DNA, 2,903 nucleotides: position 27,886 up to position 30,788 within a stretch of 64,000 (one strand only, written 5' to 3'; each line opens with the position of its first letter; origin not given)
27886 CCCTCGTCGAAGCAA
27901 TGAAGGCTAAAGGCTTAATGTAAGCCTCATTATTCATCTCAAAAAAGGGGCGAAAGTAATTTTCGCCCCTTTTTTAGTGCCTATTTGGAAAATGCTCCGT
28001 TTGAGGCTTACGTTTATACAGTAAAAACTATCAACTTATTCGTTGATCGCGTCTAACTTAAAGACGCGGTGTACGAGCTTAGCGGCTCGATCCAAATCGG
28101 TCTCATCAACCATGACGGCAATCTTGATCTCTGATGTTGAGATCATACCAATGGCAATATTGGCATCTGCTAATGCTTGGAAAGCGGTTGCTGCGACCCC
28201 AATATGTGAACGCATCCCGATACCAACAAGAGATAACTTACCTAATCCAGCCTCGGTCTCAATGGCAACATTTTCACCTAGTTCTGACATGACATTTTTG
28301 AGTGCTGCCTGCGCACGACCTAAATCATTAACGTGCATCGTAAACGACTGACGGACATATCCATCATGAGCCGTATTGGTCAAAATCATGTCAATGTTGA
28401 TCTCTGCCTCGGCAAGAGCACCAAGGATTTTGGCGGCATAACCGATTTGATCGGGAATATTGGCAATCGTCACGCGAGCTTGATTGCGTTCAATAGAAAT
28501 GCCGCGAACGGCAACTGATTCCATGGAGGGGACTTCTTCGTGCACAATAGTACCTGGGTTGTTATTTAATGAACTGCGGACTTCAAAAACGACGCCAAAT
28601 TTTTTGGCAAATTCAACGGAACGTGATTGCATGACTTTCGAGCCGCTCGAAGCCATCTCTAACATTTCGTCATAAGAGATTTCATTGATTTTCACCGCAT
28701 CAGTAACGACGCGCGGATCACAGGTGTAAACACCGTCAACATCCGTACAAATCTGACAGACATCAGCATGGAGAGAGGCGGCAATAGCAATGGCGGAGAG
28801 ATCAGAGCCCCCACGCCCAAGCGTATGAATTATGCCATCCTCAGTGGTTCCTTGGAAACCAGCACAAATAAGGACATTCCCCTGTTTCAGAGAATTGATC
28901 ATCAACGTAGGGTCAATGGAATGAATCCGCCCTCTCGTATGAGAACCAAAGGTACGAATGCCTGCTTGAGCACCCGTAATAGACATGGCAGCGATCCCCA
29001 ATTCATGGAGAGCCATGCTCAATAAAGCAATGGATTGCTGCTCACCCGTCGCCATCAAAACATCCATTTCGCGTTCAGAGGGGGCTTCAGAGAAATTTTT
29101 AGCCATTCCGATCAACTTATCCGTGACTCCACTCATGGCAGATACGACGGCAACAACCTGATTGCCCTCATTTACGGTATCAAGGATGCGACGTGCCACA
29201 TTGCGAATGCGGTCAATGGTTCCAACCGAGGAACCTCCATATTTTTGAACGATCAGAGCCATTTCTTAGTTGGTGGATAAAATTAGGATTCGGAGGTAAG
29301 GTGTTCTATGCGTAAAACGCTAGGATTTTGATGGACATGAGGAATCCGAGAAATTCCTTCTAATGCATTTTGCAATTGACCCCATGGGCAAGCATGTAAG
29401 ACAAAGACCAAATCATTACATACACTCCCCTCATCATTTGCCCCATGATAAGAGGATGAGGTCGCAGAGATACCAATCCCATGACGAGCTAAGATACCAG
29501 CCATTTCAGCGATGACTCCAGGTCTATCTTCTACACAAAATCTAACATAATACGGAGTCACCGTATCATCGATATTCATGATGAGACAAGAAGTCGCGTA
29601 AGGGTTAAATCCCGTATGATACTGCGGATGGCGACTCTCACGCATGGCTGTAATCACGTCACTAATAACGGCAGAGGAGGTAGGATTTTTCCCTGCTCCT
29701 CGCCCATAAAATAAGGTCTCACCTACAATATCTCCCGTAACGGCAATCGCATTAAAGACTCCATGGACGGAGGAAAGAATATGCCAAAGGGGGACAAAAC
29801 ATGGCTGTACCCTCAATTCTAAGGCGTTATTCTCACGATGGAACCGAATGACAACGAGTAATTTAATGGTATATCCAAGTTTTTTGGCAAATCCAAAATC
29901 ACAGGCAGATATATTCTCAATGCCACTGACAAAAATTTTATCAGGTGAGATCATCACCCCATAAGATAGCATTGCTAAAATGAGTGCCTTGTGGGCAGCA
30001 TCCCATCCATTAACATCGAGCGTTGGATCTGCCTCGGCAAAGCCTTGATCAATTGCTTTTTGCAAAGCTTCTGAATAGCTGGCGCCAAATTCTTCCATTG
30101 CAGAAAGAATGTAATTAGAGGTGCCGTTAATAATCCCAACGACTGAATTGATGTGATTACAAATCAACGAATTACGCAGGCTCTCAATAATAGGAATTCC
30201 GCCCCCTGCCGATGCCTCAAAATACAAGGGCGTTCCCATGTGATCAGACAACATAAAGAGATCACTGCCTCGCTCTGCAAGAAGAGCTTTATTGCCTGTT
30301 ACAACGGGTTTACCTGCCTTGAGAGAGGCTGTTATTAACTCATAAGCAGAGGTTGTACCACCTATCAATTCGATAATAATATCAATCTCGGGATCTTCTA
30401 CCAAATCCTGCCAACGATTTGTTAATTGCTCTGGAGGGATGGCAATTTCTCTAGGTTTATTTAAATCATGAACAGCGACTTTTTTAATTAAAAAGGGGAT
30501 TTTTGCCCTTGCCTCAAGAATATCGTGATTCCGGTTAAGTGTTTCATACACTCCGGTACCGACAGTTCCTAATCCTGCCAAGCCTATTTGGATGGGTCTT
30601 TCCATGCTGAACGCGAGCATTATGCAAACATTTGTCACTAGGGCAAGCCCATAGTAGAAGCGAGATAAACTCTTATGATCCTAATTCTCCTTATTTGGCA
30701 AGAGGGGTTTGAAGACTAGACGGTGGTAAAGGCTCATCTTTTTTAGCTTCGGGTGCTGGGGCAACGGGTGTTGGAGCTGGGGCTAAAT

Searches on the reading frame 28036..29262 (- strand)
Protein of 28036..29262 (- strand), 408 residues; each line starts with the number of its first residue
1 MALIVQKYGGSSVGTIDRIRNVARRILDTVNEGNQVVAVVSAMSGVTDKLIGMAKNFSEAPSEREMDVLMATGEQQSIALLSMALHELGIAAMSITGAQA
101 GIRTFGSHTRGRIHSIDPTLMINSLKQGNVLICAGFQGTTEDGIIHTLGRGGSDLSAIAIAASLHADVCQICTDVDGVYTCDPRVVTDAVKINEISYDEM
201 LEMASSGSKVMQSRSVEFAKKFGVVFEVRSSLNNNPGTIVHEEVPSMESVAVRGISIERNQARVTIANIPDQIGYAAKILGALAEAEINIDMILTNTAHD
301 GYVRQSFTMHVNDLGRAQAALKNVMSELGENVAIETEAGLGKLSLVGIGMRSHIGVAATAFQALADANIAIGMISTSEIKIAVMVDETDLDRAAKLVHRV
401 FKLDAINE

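Call 38: search_protein_families(library=pfam, proteins=[window:28036-29262:-])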
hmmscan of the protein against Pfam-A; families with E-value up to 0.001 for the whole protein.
window:28036-29262:- (408 aa): 4 families
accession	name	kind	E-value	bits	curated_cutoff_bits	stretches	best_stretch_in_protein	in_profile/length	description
PF00696.33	AA_kinase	-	6e-50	170.6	24.9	1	3-222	2-226/234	Amino acid kinase family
PF22468.2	ACT_9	-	1.5e-27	95.6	27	2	343-401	1-61/61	ACT domain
PF13840.12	ACT_7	-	1.7e-19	69.9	27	1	336-399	2-65/65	ACT domain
PF01842.31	ACT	-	8.4e-17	61.1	27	2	269-323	7-60/66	ACT domain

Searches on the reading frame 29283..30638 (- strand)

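Call 38: search_protein_families(library=pfam, proteins=[window:29283-30638:-])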
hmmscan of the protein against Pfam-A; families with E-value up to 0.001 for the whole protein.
window:29283-30638:- (451 aa): 4 families
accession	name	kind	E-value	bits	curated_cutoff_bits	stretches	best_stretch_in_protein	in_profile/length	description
PF00742.24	Homoserine_dh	-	1.4e-58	198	22.9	1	149-329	1-173/173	Homoserine dehydrogenase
PF03447.22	NAD_binding_3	-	4.1e-18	66.6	24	1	22-141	1-116/116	Homoserine dehydrogenase, NAD binding domain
PF01842.31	ACT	-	7.7e-06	26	27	1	363-388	1-26/66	ACT domain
PF13840.12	ACT_7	-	9e-05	22.7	27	1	371-398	19-45/65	ACT domain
